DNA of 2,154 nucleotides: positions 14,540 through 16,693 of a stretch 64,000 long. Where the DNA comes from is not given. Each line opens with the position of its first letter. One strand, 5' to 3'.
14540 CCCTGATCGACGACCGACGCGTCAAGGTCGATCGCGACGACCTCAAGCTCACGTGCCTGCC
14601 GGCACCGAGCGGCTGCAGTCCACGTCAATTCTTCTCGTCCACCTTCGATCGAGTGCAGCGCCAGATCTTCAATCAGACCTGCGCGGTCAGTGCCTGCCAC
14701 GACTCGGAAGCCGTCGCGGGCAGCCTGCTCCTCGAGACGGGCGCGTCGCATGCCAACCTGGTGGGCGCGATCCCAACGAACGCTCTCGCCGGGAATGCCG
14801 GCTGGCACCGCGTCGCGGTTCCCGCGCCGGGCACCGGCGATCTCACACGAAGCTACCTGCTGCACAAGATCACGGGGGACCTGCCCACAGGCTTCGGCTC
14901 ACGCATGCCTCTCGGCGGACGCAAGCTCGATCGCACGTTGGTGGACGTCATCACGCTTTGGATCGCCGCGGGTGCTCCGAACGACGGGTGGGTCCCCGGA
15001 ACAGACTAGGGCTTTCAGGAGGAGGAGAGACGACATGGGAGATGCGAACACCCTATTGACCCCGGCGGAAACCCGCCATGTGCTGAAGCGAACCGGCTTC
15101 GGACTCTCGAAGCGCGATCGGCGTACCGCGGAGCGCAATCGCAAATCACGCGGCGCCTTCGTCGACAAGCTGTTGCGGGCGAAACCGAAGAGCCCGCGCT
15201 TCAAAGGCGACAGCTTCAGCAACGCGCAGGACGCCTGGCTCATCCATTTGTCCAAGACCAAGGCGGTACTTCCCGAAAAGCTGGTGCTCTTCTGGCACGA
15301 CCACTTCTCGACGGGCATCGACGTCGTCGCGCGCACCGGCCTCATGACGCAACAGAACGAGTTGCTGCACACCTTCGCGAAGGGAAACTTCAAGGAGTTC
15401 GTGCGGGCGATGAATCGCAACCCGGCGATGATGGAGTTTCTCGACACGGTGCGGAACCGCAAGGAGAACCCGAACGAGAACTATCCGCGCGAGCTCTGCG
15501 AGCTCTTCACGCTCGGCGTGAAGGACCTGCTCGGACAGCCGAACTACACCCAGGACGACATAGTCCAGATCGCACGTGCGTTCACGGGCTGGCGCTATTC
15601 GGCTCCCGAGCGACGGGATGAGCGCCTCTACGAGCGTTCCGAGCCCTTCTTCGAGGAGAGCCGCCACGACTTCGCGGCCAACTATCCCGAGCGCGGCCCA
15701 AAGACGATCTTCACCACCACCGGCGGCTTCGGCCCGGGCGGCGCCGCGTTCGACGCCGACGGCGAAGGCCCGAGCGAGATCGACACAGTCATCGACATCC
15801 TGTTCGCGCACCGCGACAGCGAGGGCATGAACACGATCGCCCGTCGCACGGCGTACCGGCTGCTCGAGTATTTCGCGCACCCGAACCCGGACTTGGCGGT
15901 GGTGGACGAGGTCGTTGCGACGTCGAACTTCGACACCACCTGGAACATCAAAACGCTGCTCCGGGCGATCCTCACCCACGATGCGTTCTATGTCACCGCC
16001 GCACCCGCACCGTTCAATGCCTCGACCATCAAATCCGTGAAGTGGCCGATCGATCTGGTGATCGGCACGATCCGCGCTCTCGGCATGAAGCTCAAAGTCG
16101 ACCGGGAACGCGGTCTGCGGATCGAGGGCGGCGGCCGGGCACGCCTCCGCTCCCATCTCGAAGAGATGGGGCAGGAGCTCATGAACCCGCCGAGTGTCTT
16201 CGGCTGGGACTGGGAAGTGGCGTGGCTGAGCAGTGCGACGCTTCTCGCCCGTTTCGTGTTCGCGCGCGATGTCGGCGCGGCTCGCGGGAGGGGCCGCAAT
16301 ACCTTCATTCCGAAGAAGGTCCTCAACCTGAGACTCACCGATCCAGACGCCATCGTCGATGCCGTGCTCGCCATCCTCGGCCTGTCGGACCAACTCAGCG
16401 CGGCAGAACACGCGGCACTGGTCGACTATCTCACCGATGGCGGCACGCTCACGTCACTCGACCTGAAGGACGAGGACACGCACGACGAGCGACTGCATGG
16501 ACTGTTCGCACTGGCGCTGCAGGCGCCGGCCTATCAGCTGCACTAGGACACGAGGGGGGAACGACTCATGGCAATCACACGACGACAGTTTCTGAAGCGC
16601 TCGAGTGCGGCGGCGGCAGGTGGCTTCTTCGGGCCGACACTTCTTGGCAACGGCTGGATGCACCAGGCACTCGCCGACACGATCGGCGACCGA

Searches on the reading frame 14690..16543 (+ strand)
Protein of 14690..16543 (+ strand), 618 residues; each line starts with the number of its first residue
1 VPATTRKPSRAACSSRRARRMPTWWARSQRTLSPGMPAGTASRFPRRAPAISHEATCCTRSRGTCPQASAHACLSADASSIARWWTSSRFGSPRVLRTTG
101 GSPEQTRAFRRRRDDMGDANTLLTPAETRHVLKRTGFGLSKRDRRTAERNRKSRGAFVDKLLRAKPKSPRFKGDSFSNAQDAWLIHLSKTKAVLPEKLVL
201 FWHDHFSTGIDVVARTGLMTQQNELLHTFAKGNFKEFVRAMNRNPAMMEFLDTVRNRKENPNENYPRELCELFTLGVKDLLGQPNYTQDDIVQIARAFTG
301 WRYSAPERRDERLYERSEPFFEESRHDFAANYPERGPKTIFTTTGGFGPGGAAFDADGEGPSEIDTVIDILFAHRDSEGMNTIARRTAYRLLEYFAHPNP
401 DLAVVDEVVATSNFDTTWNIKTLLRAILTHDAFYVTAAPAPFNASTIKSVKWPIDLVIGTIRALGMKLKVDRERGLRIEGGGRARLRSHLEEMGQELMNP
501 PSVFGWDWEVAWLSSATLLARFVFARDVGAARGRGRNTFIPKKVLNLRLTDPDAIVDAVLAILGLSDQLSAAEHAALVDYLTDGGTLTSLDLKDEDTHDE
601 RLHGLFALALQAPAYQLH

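Call 17: search_protein_families(library=pfam, proteins=[window:14690-16543:+], max_evalue=0.001)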
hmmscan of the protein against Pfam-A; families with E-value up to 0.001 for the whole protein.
window:14690-16543:+ (618 aa): 1 family
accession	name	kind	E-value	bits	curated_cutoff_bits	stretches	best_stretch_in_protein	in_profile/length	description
PF08811.16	DUF1800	-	4.7e-81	273.5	26.1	1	130-617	1-419/419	Protein of unknown function (DUF1800)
